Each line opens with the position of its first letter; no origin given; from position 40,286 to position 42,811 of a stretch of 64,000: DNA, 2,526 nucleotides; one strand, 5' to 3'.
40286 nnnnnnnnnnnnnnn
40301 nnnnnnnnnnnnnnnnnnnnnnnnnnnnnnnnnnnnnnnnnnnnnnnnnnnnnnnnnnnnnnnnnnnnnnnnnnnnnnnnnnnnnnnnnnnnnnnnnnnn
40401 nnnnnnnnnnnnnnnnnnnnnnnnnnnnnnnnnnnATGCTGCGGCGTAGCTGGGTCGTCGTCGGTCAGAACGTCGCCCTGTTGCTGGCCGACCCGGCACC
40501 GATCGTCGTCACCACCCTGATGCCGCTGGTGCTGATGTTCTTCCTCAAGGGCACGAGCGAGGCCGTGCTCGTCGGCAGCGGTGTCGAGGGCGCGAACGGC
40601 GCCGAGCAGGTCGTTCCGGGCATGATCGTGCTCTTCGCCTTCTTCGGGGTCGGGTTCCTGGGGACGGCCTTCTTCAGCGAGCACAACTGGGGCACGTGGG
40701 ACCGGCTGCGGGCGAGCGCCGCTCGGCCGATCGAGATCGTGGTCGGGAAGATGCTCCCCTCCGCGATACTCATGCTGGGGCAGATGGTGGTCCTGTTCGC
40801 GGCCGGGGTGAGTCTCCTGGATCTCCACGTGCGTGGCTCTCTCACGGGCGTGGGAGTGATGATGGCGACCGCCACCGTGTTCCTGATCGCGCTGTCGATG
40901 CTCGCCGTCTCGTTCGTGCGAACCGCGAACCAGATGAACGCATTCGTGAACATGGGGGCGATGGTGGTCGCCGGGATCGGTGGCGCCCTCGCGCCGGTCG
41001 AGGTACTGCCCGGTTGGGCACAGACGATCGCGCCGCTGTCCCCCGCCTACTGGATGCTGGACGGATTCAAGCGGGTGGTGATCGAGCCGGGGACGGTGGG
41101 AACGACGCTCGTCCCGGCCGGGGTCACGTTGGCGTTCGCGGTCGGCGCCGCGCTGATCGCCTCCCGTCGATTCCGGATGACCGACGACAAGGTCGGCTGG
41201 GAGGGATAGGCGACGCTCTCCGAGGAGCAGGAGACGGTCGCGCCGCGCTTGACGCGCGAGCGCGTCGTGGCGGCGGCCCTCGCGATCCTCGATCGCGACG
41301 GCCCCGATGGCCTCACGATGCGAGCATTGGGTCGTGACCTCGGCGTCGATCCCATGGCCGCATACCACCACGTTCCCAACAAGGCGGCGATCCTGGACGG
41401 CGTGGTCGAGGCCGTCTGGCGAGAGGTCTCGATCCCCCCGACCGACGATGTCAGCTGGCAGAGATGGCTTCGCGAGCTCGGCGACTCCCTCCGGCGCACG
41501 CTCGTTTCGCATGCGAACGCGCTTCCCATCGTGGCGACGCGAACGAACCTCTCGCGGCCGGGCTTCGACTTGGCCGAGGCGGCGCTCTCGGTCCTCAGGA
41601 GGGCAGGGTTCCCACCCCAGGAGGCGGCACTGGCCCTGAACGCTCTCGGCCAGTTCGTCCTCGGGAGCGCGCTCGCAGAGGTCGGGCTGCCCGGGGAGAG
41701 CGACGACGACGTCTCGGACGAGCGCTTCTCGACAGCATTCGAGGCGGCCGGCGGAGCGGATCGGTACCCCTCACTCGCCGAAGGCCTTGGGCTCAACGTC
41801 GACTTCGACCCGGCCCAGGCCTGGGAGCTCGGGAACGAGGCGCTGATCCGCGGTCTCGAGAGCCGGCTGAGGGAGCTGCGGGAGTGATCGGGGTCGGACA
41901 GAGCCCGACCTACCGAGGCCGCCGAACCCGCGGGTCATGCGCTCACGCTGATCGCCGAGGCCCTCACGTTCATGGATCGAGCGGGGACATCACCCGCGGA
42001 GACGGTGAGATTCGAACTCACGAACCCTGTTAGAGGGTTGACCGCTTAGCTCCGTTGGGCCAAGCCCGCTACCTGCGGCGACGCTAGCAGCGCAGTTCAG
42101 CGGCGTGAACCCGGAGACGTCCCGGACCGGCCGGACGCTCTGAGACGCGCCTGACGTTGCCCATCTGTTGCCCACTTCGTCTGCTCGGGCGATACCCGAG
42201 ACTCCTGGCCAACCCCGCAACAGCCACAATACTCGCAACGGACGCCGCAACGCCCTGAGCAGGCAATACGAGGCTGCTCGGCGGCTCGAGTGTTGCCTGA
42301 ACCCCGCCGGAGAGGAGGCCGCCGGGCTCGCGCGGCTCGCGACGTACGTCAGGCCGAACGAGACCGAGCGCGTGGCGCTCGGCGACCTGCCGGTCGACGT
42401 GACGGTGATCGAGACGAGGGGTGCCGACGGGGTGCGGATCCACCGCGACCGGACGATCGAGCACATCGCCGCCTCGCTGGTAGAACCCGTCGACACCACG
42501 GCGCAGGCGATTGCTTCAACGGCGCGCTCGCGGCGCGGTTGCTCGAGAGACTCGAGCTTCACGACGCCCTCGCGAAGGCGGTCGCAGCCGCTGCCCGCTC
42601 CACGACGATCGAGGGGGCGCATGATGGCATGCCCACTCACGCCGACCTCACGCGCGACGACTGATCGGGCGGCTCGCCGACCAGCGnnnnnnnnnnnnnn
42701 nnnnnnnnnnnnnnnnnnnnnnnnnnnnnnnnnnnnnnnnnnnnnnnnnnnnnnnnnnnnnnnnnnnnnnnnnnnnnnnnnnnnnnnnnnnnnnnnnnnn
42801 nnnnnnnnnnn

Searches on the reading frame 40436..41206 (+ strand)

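Call 21: search_protein_families(library=pfam, proteins=[window:40436-41206:+], max_evalue=0.01)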
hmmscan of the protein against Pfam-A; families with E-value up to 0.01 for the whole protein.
window:40436-41206:+ (257 aa): 3 families
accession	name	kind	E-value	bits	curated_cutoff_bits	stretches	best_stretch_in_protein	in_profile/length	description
PF01061.29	ABC2_membrane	-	2.7e-17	63.5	26.9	1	9-211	7-206/211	ABC-2 type transporter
PF12698.13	ABC2_membrane_3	-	1.3e-15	57.8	31.6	1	56-242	161-345/347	ABC-2 family transporter protein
PF12730.13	ABC2_membrane_4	-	0.0028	18.1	27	1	25-166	17-163/179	ABC-2 family transporter protein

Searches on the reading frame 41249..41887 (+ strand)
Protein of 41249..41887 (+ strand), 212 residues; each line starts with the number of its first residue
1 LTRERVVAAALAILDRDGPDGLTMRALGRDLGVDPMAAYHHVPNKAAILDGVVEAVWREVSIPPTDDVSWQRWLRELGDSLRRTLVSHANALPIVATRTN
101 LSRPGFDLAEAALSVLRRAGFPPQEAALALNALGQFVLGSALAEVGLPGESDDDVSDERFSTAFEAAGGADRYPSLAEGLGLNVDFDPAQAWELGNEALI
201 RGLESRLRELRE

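Call 7: search_protein_families(library=pfam, proteins=[window:41249-41887:+], max_evalue=0.01)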
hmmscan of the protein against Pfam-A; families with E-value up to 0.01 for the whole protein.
window:41249-41887:+ (212 aa): 2 families
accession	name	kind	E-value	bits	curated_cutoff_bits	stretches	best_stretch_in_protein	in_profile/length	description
PF02909.22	TetR_C_1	-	3.7e-17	63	21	1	64-206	3-145/146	Tetracyclin repressor-like, C-terminal domain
PF00440.29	TetR_N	-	2.1e-06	27.8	24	1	7-50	2-45/47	Bacterial regulatory proteins, tetR family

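Call 47: find_homologous_proteins(query=window:41249-41884:+, max_evalue=1e-30)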
Query window:41249-41884:+ (212 aa): 146 proteins with E <= 1e-30 among 8000 candidates; the best 120 are listed.
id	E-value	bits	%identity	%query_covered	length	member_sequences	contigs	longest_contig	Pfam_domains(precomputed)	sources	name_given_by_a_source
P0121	1.3e-130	451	99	100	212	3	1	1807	PF00440.30,PF02909.23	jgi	-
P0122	3.2e-83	297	67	97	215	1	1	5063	PF00440.30,PF02909.23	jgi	jgi:AcrR family transcriptional regulator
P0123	5.0e-56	208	54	99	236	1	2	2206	PF00440.30,PF13305.12,PF02909.23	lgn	-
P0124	6.1e-53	198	50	98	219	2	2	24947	PF02909.23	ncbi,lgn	-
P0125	1.9e-52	196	51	99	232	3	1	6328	PF00440.30,PF02909.23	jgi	jgi:TetR/AcrR family transcriptional regulator, tetracycline repressor protein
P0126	4.2e-52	195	52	100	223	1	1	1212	PF00440.30,PF02909.23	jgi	jgi:TetR/AcrR family transcriptional regulator, tetracycline repressor protein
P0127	7.9e-52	194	50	99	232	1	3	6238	PF00440.30,PF02909.23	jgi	jgi:TetR/AcrR family transcriptional regulator, tetracycline repressor protein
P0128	1.3e-51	193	51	100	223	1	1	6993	PF00440.30,PF02909.23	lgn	-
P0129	1.3e-51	193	52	98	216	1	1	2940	PF00440.30,PF02909.23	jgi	jgi:AcrR family transcriptional regulator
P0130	2.2e-50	189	49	98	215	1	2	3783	PF00440.30,PF02909.23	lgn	-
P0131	2.5e-50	189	51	98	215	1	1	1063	PF00440.30,PF02909.23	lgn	-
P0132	2.6e-50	189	51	97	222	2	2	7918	PF00440.30,PF02909.23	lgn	-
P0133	6.0e-50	188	59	74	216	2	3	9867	PF00440.30,PF02909.23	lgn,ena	-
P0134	1.7e-49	187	48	99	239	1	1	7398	PF00440.30,PF02909.23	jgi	jgi:TetR/AcrR family transcriptional regulator, tetracycline repressor protein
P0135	2.5e-49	186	49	100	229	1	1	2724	PF00440.30,PF02909.23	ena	-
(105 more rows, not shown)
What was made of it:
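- Tried and rejected: The protein search with TetR (call 47) gave one 99 % relative, L037, which already carries the relic.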

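Call 48: find_encoding_contigs(protein=P0121, flank=10000, max_places=6)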
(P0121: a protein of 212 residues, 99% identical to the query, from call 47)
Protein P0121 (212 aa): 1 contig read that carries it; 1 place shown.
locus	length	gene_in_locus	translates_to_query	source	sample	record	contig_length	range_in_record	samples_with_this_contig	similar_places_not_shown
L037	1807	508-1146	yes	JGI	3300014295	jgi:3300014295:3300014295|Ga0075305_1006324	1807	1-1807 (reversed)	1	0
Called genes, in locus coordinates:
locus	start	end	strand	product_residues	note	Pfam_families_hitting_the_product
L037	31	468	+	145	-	PF01061:ABC2_membrane, PF12698:ABC2_membrane_3 (weak)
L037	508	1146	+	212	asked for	PF00440:TetR_N (weak), PF02909:TetR_C_1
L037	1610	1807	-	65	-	?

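Call 49: find_encoding_contigs(protein=P0122, flank=10000, max_places=4)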
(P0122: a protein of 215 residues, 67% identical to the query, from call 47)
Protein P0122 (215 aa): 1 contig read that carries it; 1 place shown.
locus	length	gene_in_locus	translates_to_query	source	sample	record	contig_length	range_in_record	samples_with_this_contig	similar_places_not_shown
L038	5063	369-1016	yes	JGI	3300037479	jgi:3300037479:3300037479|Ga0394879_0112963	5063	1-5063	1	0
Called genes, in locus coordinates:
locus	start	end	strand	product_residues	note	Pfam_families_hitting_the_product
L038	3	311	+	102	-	?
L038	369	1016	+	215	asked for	PF00440:TetR_N (weak), PF02909:TetR_C_1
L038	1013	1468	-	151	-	-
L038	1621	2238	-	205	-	PF13563:2_5_RNA_ligase2 (weak)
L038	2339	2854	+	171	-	PF01625:PMSR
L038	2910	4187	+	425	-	PF05201:GlutR_N, PF01488:Shikimate_DH, PF00745:GlutR_dimer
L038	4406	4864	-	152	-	-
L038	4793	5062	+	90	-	?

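Call 63: search_protein_families(library=ncbifam, proteins=[window:41249-41884:+], max_evalue=0.01)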
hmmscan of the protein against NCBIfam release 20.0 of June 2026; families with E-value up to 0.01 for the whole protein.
window:41249-41884:+ (212 aa): 5 families
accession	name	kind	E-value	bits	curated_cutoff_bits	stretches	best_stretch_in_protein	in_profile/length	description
NF010319.1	PRK13756.1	equivalog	6.4e-28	98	265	1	2-206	3-198/199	tetracycline resistance transcriptional repressor TetR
NF038211.1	MFT_alt_reg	equivalog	5.8e-20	72.5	285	1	4-141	4-139/193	mycofactocin system transcriptional regulator MftR2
NF050111.1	TransRegSACE7040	equivalog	0.0015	18.5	250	1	3-54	3-54/186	SACE_7040 family transcriptional regulator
NF007015.0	PRK09480.1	equivalog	0.0028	17.3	120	1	3-56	12-65/197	nucleoid occlusion factor SlmA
NF041196.1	ScbR_bind_reg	equivalog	0.0093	16.1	150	0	2-59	7-64/191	ScbR family autoregulator-binding transcription factor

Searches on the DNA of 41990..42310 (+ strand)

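Call 68: search_dna_similar(query=window:41990-42310:+, collection=plasmids, mode=distant, max_evalue=0.01, max_rows=10)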
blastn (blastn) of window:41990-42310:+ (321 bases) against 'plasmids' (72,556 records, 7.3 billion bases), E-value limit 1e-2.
Records with a match: 2; places in all: 2; records where one place covers at least 80% of the query: 0.
Best place of each record, by identity: >=99% 1; 90-95% 1.
By first word of the organism name: Bosea 1; Mitsuaria 1.
By predicted mobility (MOB-suite, as given by PLSDB): non-mobilizable 2.
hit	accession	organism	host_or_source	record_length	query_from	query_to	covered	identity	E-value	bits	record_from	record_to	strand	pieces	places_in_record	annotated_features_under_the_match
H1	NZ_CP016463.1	Bosea sp. RAC05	Microbial isolate,Algal phycosphere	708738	5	43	12%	90.0%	5e-4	52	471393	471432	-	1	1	none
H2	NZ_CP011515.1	Mitsuaria sp. 7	Bacterium from forest soil.,forest soil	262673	7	33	8%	100.0%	2e-3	50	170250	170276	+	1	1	none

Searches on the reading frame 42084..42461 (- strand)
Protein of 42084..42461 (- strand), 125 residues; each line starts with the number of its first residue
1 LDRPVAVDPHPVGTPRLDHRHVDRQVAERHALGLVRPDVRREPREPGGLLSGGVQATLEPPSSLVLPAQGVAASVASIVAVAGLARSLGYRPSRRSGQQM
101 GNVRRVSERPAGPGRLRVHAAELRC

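Call 62: search_protein_families(library=padloc, proteins=[window:42084-42461:-], max_evalue=0.01)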
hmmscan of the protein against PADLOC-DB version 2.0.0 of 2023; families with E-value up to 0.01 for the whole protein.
window:42084-42461:- (125 aa): 0 families

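Call 63: search_protein_families(library=ncbifam, proteins=[window:42084-42461:-], max_evalue=0.01)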
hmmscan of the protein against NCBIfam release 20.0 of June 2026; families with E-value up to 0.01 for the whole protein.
window:42084-42461:- (125 aa): 0 families

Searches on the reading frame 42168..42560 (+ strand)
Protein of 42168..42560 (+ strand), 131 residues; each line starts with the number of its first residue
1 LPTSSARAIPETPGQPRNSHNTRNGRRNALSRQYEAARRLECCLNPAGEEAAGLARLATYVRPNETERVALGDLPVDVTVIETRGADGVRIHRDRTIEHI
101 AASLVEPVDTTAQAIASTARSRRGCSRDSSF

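Call 21: search_protein_families(library=pfam, proteins=[window:42168-42560:+], max_evalue=0.01)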
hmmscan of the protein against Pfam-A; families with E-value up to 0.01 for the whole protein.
window:42168-42560:+ (131 aa): 0 families

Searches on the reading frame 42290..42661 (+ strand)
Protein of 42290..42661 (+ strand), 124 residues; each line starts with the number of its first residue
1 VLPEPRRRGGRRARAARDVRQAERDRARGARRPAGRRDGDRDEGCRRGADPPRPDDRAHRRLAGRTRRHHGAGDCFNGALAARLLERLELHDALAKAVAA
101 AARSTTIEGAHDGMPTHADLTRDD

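Call 21: search_protein_families(library=pfam, proteins=[window:42290-42661:+], max_evalue=0.01)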
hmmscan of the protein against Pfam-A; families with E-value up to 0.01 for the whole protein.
window:42290-42661:+ (124 aa): 2 families
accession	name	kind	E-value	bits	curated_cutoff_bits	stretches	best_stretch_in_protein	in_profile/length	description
PF00294.29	PfkB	-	5.7e-08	32.9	25.8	1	71-116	256-301/302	pfkB family carbohydrate kinase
PF08543.17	Phos_pyr_kin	-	0.0043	16.9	27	1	65-100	192-227/246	Phosphomethylpyrimidine kinase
